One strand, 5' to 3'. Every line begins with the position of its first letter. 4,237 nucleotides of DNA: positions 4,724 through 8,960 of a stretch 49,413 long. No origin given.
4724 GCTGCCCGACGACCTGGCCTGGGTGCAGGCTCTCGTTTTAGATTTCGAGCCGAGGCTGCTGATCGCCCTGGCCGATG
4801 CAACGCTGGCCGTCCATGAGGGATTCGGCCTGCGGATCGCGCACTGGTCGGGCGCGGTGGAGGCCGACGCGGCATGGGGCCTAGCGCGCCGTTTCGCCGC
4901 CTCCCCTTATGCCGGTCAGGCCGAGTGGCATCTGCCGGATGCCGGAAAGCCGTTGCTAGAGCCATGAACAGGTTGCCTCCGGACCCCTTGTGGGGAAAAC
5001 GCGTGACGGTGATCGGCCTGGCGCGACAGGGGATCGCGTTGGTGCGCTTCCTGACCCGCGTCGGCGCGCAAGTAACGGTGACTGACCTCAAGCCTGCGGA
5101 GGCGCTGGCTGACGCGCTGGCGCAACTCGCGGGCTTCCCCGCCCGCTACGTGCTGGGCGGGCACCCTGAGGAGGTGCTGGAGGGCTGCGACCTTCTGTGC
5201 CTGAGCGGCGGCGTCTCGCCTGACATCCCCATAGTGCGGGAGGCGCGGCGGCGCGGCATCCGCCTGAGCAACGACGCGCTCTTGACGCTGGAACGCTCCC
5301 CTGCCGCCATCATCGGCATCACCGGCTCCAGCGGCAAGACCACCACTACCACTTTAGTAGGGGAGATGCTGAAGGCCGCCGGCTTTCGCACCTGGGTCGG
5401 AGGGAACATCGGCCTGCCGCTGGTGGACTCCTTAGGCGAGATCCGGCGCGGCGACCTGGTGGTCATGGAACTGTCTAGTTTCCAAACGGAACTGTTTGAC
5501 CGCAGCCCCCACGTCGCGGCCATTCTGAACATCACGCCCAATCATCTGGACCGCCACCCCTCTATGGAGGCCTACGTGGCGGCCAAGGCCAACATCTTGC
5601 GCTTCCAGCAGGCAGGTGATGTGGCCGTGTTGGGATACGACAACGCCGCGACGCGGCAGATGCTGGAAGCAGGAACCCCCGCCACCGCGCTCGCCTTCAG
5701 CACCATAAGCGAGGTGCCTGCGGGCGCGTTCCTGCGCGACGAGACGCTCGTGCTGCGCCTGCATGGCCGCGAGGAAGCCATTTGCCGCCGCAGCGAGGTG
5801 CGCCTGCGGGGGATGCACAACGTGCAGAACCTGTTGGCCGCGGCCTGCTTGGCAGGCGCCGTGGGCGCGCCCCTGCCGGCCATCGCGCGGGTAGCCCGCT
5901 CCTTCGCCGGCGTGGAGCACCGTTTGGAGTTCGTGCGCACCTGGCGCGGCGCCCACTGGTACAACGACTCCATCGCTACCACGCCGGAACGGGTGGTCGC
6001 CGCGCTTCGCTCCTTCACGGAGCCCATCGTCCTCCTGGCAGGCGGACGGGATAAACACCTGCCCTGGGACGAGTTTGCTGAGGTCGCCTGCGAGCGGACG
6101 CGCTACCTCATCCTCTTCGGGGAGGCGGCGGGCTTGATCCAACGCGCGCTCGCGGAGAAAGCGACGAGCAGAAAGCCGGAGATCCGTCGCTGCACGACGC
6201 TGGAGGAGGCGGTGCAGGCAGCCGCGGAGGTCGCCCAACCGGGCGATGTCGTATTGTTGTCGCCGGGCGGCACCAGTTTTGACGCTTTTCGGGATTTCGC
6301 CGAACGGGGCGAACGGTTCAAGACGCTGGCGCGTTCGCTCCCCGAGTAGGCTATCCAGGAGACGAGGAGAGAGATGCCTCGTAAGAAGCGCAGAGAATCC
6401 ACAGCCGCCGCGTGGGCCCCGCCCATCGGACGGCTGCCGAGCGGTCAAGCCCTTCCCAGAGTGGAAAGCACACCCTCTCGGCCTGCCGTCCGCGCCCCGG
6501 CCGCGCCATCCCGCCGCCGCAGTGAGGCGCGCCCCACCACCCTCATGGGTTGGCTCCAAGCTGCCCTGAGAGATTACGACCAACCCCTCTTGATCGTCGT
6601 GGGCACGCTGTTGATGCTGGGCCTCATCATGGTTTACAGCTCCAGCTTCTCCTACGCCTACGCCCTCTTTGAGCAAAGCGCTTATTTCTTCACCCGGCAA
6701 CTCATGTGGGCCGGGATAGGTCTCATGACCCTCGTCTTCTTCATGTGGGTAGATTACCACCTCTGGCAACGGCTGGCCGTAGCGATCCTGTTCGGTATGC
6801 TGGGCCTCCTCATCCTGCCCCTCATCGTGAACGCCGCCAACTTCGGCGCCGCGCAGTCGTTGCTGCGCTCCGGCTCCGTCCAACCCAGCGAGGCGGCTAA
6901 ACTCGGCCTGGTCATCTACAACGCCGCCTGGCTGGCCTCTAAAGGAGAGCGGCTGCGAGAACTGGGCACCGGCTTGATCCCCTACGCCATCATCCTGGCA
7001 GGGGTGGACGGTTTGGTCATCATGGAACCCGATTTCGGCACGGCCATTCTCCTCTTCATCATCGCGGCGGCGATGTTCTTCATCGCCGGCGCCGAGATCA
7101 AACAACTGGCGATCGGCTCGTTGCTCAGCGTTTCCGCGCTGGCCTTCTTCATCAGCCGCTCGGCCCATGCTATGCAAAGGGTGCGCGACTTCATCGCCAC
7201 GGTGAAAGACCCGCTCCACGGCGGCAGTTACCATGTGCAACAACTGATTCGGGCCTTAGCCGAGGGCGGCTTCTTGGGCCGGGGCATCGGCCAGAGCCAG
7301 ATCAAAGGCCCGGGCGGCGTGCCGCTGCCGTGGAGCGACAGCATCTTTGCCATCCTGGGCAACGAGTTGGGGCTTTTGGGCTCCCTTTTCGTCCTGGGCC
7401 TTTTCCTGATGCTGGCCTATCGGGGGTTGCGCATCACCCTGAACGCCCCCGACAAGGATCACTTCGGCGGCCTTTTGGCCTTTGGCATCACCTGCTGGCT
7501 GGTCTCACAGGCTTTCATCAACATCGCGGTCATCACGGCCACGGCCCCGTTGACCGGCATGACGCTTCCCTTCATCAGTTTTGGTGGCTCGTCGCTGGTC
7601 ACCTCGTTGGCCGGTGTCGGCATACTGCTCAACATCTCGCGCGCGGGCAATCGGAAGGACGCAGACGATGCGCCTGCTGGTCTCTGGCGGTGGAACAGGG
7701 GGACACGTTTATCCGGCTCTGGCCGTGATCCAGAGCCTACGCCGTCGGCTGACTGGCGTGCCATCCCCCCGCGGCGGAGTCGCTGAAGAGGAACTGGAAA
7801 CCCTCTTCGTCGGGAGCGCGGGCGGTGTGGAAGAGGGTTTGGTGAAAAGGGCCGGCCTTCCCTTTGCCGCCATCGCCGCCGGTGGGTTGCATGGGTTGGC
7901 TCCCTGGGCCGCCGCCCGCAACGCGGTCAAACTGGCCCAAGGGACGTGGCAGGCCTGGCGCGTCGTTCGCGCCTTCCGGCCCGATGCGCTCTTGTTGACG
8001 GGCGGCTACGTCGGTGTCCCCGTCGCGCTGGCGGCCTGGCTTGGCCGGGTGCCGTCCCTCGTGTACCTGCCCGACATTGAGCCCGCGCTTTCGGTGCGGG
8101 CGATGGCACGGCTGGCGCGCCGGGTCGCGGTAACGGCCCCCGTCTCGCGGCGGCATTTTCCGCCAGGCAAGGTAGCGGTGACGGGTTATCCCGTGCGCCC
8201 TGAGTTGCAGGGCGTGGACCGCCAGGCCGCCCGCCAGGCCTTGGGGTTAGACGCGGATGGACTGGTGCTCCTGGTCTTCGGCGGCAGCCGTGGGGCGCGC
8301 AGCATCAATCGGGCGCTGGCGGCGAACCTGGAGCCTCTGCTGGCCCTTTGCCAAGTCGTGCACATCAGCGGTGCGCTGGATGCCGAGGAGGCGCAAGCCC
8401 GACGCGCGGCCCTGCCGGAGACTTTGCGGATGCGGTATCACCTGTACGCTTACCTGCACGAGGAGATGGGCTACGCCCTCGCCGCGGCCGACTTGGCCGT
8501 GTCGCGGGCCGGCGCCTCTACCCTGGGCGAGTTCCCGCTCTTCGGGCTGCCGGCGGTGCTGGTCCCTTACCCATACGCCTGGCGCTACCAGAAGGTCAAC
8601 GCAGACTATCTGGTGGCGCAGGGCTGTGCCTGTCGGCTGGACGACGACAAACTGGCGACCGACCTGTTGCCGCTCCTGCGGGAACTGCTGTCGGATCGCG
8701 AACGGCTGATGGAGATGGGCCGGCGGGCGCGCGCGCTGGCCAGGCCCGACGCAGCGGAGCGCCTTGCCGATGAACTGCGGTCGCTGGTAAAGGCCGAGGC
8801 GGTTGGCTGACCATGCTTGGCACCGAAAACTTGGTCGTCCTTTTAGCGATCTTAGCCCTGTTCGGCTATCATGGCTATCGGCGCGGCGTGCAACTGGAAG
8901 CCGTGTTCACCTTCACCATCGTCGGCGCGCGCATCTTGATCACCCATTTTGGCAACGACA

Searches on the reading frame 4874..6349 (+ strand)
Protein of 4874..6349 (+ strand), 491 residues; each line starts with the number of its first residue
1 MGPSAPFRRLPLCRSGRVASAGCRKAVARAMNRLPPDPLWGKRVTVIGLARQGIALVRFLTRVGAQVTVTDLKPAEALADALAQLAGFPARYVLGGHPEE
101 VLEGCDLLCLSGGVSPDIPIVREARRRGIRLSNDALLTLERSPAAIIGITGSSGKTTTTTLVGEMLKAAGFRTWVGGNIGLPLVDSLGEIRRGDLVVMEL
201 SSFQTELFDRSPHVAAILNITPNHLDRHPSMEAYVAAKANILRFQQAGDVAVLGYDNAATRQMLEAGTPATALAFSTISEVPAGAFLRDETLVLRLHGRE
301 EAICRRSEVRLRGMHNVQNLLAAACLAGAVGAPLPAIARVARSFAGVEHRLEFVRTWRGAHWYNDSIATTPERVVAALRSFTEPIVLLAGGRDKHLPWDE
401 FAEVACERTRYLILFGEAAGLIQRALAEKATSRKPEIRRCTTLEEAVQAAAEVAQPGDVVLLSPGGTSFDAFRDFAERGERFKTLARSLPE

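Call 6: search_protein_families(library=ncbifam, proteins=[window:4874-6349:+], max_evalue=0.00001)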
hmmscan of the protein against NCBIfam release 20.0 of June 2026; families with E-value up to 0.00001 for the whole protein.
window:4874-6349:+ (491 aa): 21 families
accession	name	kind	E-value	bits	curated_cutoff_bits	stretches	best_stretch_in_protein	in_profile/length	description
TIGR01087.1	murD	equivalog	6.1e-118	394.7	211.95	1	43-487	1-440/441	UDP-N-acetylmuramoyl-L-alanine--D-glutamate ligase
TIGR01082.1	murC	equivalog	3.4e-30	105.5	335.1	1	55-380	14-336/449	UDP-N-acetylmuramate--L-alanine ligase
NF001124.0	PRK00139.1-2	equivalog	1.4e-27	96.6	476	2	195-462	179-464/500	UDP-N-acetylmuramoyl-L-alanyl-D-glutamate--2,6-diaminopimelate ligase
NF001126.0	PRK00139.1-4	equivalog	7.7e-26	90.7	373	1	194-462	173-454/486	UDP-N-acetylmuramoyl-L-alanyl-D-glutamate--2,6-diaminopimelate ligase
NF053646.1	pMurD1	equivalog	4.3e-25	88.3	610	1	44-461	3-437/465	pseudomurein biosynthesis peptide ligase pMurD1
TIGR01085.1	murE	subfamily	9e-24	84.2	257.3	1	143-381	84-352/472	UDP-N-acetylmuramyl-tripeptide synthetase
NF053645.1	pMurC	equivalog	1.9e-23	83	560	1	46-254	3-222/492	pseudomurein biosynthesis peptide ligase pMurC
NF008896.0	PRK11929.1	equivalog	2.5e-23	81.9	1023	1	144-462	604-941/965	bifunctional UDP-N-acetylmuramoyl-L-alanyl-D-glutamate--2,6-diaminopimelate ligase MurE/UDP-N-acetylmuramoyl-tripeptide--D-alanyl-D-alanine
TIGR01143.1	murF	subfamily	2.6e-23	82.7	288.6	1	135-381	65-318/418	UDP-N-acetylmuramoyl-tripeptide--D-alanyl-D-alanine ligase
NF053647.1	pMurD2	equivalog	2.5e-18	66.2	550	1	43-262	2-220/405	pseudomurein biosynthesis peptide ligase pMurD2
NF001123.0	PRK00139.1-1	equivalog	3e-17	62.5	586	1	196-379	178-368/493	UDP-N-acetylmuramoyl-L-alanyl-D-glutamate--2,6-diaminopimelate ligase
NF010628.0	PRK14022.1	equivalog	1.1e-13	50.7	536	1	197-466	183-456/483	UDP-N-acetylmuramoyl-L-alanyl-D-glutamate--L-lysine ligase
NF011171.0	PRK14573.1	equivalog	2.8e-12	45.3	1015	1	53-381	16-336/809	bifunctional UDP-N-acetylmuramate--L-alanine ligase/D-alanine--D-alanine ligase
NF008041.0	PRK10773.1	equivalog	1.1e-11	44.2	551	1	138-377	94-344/453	UDP-N-acetylmuramoyl-tripeptide--D-alanyl-D-alanine ligase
TIGR02068.2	cya_phycin_syn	equivalog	1.6e-09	36.3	850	0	145-172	480-507/862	cyanophycin synthetase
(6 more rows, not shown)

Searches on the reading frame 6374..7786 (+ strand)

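Call 6: search_protein_families(library=ncbifam, proteins=[window:6374-7786:+], max_evalue=0.00001)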
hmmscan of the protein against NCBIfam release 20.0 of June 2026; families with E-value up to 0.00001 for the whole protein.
window:6374-7786:+ (470 aa): 6 families
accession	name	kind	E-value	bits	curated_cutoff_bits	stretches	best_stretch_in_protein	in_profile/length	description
TIGR02614.1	ftsW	equivalog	5.7e-89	298.7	337.5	1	70-423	2-355/357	putative lipid II flippase FtsW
TIGR02615.1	spoVE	exception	1.7e-88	297.5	448.8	1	71-423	3-354/354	stage V sporulation protein E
TIGR02210.1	rodA_shape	equivalog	1.5e-66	225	336.7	1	69-423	1-354/357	rod shape-determining protein RodA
NF008042.0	PRK10774.1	equivalog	1.6e-51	175.6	493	1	67-422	34-389/405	cell division protein FtsW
NF008060.0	PRK10794.1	equivalog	2e-31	109.3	590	1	72-422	20-360/370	peptidoglycan glycosyltransferase MrdB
NF037961.1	RodA_shape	subfamily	1.3e-27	97.2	150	2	283-411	271-397/415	rod shape-determining protein RodA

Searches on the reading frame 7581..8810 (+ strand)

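Call 6: search_protein_families(library=ncbifam, proteins=[window:7581-8810:+], max_evalue=0.00001)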
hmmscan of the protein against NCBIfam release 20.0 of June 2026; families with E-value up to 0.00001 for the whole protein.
window:7581-8810:+ (409 aa): 3 families
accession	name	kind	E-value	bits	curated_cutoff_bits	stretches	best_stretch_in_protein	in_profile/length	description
TIGR01133.1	murG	equivalog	6.8e-72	242.4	250.25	1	28-398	4-352/353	undecaprenyldiphospho-muramoylpentapeptide beta-N-acetylglucosaminyltransferase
NF009102.0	PRK12446.1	equivalog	1.4e-48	165.6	339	1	31-375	3-328/352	undecaprenyldiphospho-muramoylpentapeptide beta-N-acetylglucosaminyltransferase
NF010135.0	PRK13609.1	equivalog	1.1e-10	41.1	500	1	191-399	165-365/388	diglucosyl diacylglycerol synthase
